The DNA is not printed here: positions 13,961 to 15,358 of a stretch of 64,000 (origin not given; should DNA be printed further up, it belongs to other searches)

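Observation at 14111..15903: Orphan MamK-family actin plus coiled-coil partner operon outside any magnetosome context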

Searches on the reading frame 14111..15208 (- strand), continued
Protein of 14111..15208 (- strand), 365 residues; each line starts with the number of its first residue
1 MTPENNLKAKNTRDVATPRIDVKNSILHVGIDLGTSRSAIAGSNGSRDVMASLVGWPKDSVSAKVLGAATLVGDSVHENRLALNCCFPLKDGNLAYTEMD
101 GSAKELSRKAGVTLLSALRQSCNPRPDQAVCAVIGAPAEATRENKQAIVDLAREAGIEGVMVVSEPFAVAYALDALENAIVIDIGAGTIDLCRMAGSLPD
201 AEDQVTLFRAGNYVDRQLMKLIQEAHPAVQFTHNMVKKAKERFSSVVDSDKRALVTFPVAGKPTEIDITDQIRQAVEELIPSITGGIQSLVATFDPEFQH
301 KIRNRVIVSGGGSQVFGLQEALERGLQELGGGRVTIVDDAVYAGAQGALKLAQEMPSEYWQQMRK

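Call 29: search_solved_structures(query=window:14111-15208:-, max_evalue=1e-20, show_alignments=4)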
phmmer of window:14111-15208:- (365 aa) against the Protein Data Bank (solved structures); distinct sequences matched with E-value up to 1e-20: 4.
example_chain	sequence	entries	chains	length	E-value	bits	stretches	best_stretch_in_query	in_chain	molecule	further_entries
5ljw_A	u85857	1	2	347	5.3e-81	275.6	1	24-363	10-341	Actin-like ATPase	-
5jyg_A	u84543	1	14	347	5.3e-81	275.6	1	24-363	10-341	Actin-like ATPase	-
5ljv_A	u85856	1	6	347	7.3e-81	275.1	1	24-363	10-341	Actin-like ATPase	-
8r2n_A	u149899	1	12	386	4e-28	101.7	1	23-362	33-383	Actin/actin family protein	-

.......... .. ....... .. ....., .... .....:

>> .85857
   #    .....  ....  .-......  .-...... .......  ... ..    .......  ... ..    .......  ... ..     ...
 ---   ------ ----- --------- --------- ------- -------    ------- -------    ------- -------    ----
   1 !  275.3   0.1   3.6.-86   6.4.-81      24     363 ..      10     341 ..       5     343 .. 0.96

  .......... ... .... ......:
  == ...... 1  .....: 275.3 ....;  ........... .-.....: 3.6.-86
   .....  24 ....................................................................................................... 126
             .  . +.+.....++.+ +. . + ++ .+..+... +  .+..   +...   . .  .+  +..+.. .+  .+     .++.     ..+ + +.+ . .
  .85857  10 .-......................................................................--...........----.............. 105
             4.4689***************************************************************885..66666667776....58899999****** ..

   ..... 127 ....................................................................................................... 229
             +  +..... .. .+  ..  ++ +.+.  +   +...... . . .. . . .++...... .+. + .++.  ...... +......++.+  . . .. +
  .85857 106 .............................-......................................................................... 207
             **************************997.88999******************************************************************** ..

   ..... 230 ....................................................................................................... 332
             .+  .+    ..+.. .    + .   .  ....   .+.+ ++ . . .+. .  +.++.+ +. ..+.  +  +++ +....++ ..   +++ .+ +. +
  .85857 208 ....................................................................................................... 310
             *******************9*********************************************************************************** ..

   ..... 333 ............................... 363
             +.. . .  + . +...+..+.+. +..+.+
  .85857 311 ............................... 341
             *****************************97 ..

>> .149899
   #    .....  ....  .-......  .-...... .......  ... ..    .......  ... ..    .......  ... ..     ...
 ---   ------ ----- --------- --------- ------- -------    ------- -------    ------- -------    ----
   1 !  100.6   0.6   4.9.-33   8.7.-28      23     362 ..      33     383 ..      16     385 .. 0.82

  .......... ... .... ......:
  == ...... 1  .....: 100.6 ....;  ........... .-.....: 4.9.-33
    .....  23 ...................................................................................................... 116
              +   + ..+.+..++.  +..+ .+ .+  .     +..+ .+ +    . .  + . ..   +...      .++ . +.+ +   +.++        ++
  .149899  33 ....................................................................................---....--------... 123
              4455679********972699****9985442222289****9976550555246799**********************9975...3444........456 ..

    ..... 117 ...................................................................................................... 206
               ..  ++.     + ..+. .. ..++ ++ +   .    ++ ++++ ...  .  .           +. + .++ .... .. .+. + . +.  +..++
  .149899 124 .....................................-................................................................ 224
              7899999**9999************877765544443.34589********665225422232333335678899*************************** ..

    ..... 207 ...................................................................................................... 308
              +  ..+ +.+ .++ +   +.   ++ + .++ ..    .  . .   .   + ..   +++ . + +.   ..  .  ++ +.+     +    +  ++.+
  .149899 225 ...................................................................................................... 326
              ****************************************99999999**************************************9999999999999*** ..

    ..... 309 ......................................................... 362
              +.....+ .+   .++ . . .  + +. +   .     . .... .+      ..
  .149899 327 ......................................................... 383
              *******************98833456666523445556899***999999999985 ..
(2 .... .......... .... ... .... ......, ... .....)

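Call 39: search_protein_families(library=ncbifam, proteins=[L030:2387-3277:+, L030:3367-5394:+, L030:645-1505:+, L030:7422-7943:+, L030:9054-9467:+, L080:9345-10301:+, L080:4301-6451:+, L026:3133-5172:+, L026:5169-5663:+, L080:10302-11615:+], max_evalue=0.001)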
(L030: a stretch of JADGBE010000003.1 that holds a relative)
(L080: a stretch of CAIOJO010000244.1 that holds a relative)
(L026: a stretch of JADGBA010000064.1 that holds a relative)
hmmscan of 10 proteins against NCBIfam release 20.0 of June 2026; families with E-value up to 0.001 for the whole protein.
L030:2387-3277:+ (296 aa): 10 families
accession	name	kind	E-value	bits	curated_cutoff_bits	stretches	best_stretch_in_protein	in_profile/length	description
NF033615.1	CDF_MamM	equivalog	1.7e-74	250.6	350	1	9-293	2-288/290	magnetosome biogenesis CDF transporter MamM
NF033616.1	CDF_MamB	equivalog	1.4e-72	244.6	350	1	11-292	1-282/284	magnetosome biogenesis CDF transporter MamB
TIGR01297.1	CDF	superfamily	2.4e-66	223.9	82.35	1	16-295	2-284/285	cation diffusion facilitator family transporter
NF040994.1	MamV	equivalog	7.9e-49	166.5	500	1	8-293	3-287/319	CDF transporter MamV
NF050169.1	CatEfflxFieF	equivalog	1.3e-32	113.2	420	1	22-293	11-281/282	cation efflux pump FieF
NF052621.1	MngEfTpMntE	equivalog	2e-31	109.5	500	1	17-294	4-282/293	manganese efflux transporter MntE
NF007064.0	PRK09509.1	equivalog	2.2e-28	99.1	447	1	21-284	15-278/300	CDF family cation-efflux transporter FieF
NF052602.1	Zn_efflux_Cdf31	equivalog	2.5e-24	86.2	460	1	17-294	8-290/299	CDF family zinc efflux transporter Cdf31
NF033827.1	CDF_efflux_DmeF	equivalog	2.9e-18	66.3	250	2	16-135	15-134/309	CDF family Co(II)/Ni(II) efflux transporter DmeF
NF002923.0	PRK03557.1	equivalog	1.1e-14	54.4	408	1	16-248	19-250/313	CDF family zinc transporter ZitB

L030:3367-5394:+ (675 aa): 26 families (the best 25 are shown)
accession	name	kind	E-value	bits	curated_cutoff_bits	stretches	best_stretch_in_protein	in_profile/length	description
NF040989.1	MamN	equivalog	3.9e-103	345.5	500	1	205-670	5-433/437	magnetosome biogenesis transporter MamN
NF011980.0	PRK15445.1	subfamily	6.8e-18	64.9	457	2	200-407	3-211/430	arsenical efflux pump membrane protein ArsB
TIGR00935.1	2a45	subfamily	7.1e-16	58.4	415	2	452-627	208-384/426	arsenite/antimonite efflux transporter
TIGR00785.1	dass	subfamily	1.2e-15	57.2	198.6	2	204-396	12-221/444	DASS family sodium-coupled anion symporter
TIGR02037.1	degP_htrA_DO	subfamily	6.8e-13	48.3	416.2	1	114-193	262-341/434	Do family serine endopeptidase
NF041521.1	HhoA_HhoB_HtrA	equivalog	8.5e-12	45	450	1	97-180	254-332/335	HhoA/HhoB/HtrA family serine endopeptidase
NF033877.0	arsB_Sta_pI258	exception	1.2e-11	44.4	760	2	199-407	2-211/429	arsenite efflux transporter membrane subunit ArsB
NF040960.1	MamE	equivalog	4.2e-10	38.8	800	1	106-180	462-536/659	magnetosome formation protease MamE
NF008189.1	PRK10942.1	equivalog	3.2e-08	32.5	720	1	114-198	316-398/477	serine endoprotease DegP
NF047968.1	SerProtHtrA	equivalog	1e-07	31.7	470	1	109-178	287-356/357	serine protease HtrA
TIGR00054.1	TIGR00054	equivalog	1e-06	27.9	147.55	1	106-178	197-268/421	RIP metalloprotease RseP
TIGR00225.1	prc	subfamily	1.1e-06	27.9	218.6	1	103-198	54-150/335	C-terminal processing peptidase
TIGR02038.1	protease_degS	equivalog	1.2e-06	28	422.95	1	93-176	260-343/351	outer membrane-stress sensor serine endopeptidase DegS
NF041199.1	trx7_PDZ_seleno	equivalog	1.4e-06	27.4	300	1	118-178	327-389/390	Trx7/PDZ domain-containing (seleno)protein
NF045589.1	Cterm_S41_CtpB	exception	6.1e-06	25.1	633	1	96-180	115-199/416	carboxyl-terminal processing protease CtpB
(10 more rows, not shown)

L030:645-1505:+ (286 aa): 4 families
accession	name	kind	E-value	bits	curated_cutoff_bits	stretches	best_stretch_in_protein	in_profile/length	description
TIGR02163.1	napH_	subfamily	3.9e-18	65.9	213.05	1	56-265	42-243/255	NapH/MauN family ferredoxin-type protein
NF007013.0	PRK09477.1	equivalog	1.3e-16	60.6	234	1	58-269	67-270/286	quinol dehydrogenase ferredoxin subunit NapH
NF046105.1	TransRegNosR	equivalog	8.4e-14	50.8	1000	2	188-267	585-667/680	transcriptional regulator NosR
NF043039.1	HgcAB_like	equivalog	1.9e-05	24.5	285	1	90-264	158-337/350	HgcAB-like fusion protein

L030:7422-7943:+ (173 aa): 0 families

L030:9054-9467:+ (137 aa): 0 families

L080:9345-10301:+ (318 aa): 9 families
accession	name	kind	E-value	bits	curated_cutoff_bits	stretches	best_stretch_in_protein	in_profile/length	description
NF033615.1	CDF_MamM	equivalog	1.6e-135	451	350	1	4-291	2-289/290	magnetosome biogenesis CDF transporter MamM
NF033616.1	CDF_MamB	equivalog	3.4e-53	181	350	1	6-287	1-280/284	magnetosome biogenesis CDF transporter MamB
TIGR01297.1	CDF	superfamily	4.3e-51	173.9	82.35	1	11-290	2-282/285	cation diffusion facilitator family transporter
NF040994.1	MamV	equivalog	2.3e-35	122.2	500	1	1-281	1-278/319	CDF transporter MamV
NF050169.1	CatEfflxFieF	equivalog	7.1e-29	100.9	420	1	18-278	12-270/282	cation efflux pump FieF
NF052602.1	Zn_efflux_Cdf31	equivalog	1.2e-27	97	460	1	13-293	9-294/299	CDF family zinc efflux transporter Cdf31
NF052621.1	MngEfTpMntE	equivalog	3.8e-25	88.9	500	1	12-287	4-280/293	manganese efflux transporter MntE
NF007064.0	PRK09509.1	equivalog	2.9e-20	72.5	447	1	15-277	14-274/300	CDF family cation-efflux transporter FieF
NF002923.0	PRK03557.1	equivalog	1.9e-08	33.9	408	1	17-257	24-262/313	CDF family zinc transporter ZitB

L080:4301-6451:+ (716 aa): 25 families
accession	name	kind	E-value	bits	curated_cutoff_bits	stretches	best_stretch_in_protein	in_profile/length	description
NF040960.1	MamE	equivalog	0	1063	800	1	42-713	1-659/659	magnetosome formation protease MamE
TIGR02037.1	degP_htrA_DO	subfamily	2.8e-95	319.8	416.2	3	116-332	3-223/434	Do family serine endopeptidase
NF007526.1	PRK10139.1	equivalog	2.7e-64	217.5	756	3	94-331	24-254/456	serine endoprotease DegQ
NF041521.1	HhoA_HhoB_HtrA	equivalog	1.2e-63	215.5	450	3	156-331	48-218/335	HhoA/HhoB/HtrA family serine endopeptidase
NF047968.1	SerProtHtrA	equivalog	1.6e-60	205.4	470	3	160-333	82-253/357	serine protease HtrA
NF008189.1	PRK10942.1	equivalog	2.6e-60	204.2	720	3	161-330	109-275/477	serine endoprotease DegP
TIGR02038.1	protease_degS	equivalog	9.7e-60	202.5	422.95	3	161-330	74-240/351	outer membrane-stress sensor serine endopeptidase DegS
NF008147.1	PRK10898.1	equivalog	7.2e-51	173.4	408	3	161-329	74-240/352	outer membrane-stress sensor serine endopeptidase DegS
NF050055.1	SerProtHtrAMycob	equivalog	4.6e-43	147.9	800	2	163-332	225-402/502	serine protease HtrA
NF053637.1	SerProtHtrAspr2045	equivalog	1.1e-33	116.8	650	1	117-331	63-277/394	serine protease HtrA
NF040961.1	MamO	equivalog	5.3e-30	104.3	800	1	162-332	95-263/648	magnetosome protein MamO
NF033740.0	MarP_fam_protase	equivalog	1.7e-19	70.1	250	1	166-306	212-350/390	MarP family serine protease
NF040996.1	MamX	equivalog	2.7e-18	66.4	400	1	367-467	35-121/264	magnetosome protein MamX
NF041199.1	trx7_PDZ_seleno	equivalog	1.6e-15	56.9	300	2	517-580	206-270/390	Trx7/PDZ domain-containing (seleno)protein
TIGR02860.1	spore_IV_B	equivalog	3e-12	46.2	305.25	0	662-713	126-175/402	SpoIVB peptidase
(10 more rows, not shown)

L026:3133-5172:+ (679 aa): 15 families
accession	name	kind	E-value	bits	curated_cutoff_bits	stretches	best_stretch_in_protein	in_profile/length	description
TIGR00437.1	feoB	equivalog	1.5e-98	331.1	315.65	1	20-614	1-592/594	ferrous iron transport protein B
NF007105.0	PRK09554.1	equivalog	8.4e-65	219.3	683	1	14-533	4-528/772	Fe(2+) transporter permease subunit FeoB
TIGR03594.1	GTPase_EngA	equivalog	1.1e-10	41.2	306.7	1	15-169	2-156/432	ribosome biogenesis GTPase Der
TIGR00231.1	small_GTP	domain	2.1e-10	40.6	42.5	1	12-163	2-156/164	GTP-binding protein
TIGR00436.1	era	equivalog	1.7e-08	34.1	116.25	1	15-170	2-160/270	GTPase Era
NF000908.1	PRK00089.1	equivalog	3.2e-08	33.2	237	1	13-173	3-167/291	GTPase Era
TIGR03918.1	GTP_HydF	equivalog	6.9e-08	31.7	325.55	1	10-172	4-166/392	[FeFe] hydrogenase H-cluster maturation GTPase HydF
TIGR03156.1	GTP_HflX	equivalog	5.1e-07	28.9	216.75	1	10-169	186-347/351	GTPase HflX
NF007171.0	PRK09602.1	subfamily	1.8e-05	23.8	387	1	14-51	3-40/397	YchF-related putative GTPase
TIGR02729.1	Obg_CgtA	equivalog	2e-05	23.8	280.25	1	15-70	159-215/329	Obg family GTPase CgtA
NF003255.0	PRK04213.1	equivalog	6e-05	22.4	164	1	10-72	6-64/204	GTP-binding protein EngB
NF002828.0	PRK03003.1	equivalog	0.00011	20.9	631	1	10-172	210-382/477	ribosome biogenesis GTPase Der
TIGR00092.1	TIGR00092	equivalog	0.00075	18.7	279.2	0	15-57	4-47/368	redox-regulated ATPase YchF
NF008955.0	PRK12297.1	equivalog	0.00075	18.5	406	0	15-69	161-216/429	GTPase ObgE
NF008956.1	PRK12299.1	equivalog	0.00089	18.3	300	0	15-70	160-216/327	GTPase ObgE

L026:5169-5663:+ (164 aa): 0 families

L080:10302-11615:+ (437 aa): 7 families
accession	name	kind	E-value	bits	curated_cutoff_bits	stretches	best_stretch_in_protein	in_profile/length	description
NF040989.1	MamN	equivalog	1.9e-213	709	500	1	1-436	1-436/437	magnetosome biogenesis transporter MamN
TIGR00785.1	dass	subfamily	1.3e-09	37.3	198.6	2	140-380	157-405/444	DASS family sodium-coupled anion symporter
NF011980.0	PRK15445.1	subfamily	6.1e-07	28.8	457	1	4-327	3-328/430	arsenical efflux pump membrane protein ArsB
TIGR00935.1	2a45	subfamily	2.2e-05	23.8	415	1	5-326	2-325/426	arsenite/antimonite efflux transporter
NF038006.1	NhaD_1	equivalog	0.00015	20.9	80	1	59-190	47-176/405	sodium:proton antiporter NhaD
NF007093.0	PRK09547.1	equivalog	0.0003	20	640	1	142-191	209-258/517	sodium/proton antiporter NhaB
NF033877.0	arsB_Sta_pI258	exception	0.00094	18.4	760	0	3-328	2-329/429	arsenite efflux transporter membrane subunit ArsB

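Call 54: find_encoding_contigs(protein=P0001, flank=10000, max_places=3)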
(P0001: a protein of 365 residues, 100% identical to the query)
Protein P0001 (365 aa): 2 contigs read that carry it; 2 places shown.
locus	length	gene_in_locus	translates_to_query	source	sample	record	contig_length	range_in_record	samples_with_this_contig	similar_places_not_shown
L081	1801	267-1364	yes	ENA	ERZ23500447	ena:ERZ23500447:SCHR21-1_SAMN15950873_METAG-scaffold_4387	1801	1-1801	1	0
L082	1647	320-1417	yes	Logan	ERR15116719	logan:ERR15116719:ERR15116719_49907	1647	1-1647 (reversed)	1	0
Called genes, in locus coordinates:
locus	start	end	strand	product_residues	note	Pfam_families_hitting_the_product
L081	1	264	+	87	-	?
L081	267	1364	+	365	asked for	PF00022:Actin (faint), PF06723:MreB_Mbl, PF00012:HSP70 (weak), PF25229:Salactin (weak)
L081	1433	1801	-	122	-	?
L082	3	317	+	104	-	?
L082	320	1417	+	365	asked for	PF00022:Actin (faint), PF06723:MreB_Mbl, PF00012:HSP70 (weak), PF25229:Salactin (weak)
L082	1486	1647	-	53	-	?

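Call 57: find_homologous_proteins(query=L030:7422-7943:+, max_evalue=0.001)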
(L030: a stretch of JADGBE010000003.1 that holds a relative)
Query L030:7422-7943:+ (173 aa): 6 proteins with E <= 0.001 among 63 candidates.
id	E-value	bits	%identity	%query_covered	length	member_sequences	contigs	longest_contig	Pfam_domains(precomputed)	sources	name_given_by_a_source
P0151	9.2e-105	365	100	100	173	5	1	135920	-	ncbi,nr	ncbi:MAG: hypothetical protein HQK63_02040 [Desulfamplus sp.]|nr:hypothetical protein [Desulfamplus 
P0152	1.4e-77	277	76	99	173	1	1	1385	-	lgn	-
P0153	4.3e-67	243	70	99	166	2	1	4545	-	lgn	-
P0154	7.0e-59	216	89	65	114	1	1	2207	-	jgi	-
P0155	1.8e-52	195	60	100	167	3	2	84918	-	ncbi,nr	ncbi:MAG: hypothetical protein HQK64_04380 [Desulfamplus sp.]|nr:hypothetical protein [Desulfamplus 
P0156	1.6e-39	153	50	99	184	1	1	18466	-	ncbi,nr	ncbi:MAG: hypothetical protein HQK67_00475 [Desulfamplus sp.]|nr:hypothetical protein [Desulfamplus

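Call 73: find_encoding_contigs(protein=P0018, flank=6000, max_places=1)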
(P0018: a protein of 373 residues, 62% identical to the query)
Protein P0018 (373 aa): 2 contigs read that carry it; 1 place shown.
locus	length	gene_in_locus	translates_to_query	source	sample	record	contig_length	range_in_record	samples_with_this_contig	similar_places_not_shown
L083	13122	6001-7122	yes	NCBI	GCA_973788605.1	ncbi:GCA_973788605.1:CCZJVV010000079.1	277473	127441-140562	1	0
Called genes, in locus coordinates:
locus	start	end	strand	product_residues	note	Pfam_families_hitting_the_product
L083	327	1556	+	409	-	PF00404:Dockerin_1 (weak)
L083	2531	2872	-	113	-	PF01258:zf-dskA_traR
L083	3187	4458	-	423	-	-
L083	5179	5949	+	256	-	-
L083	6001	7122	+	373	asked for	PF06723:MreB_Mbl, PF00012:HSP70 (weak), PF00022:Actin (faint)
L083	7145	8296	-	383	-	PF00266:Aminotran_5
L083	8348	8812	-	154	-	-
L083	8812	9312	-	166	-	-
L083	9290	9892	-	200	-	PF02577:BFN_dom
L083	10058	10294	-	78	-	PF02325:CCB3_YggT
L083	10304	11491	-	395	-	PF00162:PGK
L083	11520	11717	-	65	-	-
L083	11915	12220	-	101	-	-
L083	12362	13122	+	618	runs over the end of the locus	PF01839:FG-GAP (faint), PF13517:FG-GAP_3, PF07593:UnbV_ASPIC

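Call 74: find_encoding_contigs(protein=P0016, flank=6000, max_places=1)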
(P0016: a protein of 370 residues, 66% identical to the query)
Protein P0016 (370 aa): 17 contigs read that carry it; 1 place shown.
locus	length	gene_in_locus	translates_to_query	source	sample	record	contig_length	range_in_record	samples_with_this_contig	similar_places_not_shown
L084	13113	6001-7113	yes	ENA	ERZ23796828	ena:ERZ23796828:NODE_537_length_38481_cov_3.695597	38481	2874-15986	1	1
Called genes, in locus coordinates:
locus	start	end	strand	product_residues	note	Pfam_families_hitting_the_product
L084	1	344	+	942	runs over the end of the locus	-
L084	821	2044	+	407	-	PF00404:Dockerin_1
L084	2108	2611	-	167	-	-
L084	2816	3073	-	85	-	PF00364:Biotin_lipoyl, PF25964:BSH_ALG44 (weak)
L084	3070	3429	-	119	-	PF01258:zf-dskA_traR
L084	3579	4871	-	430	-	-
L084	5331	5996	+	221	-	-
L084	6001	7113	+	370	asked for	PF00012:HSP70 (faint), PF06723:MreB_Mbl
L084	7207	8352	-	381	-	PF00266:Aminotran_5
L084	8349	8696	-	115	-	-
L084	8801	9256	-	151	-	-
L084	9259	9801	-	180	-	PF02577:BFN_dom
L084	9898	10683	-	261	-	PF00459:Inositol_P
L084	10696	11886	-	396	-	PF00162:PGK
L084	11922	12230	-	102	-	-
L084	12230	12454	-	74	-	-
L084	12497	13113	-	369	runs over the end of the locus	-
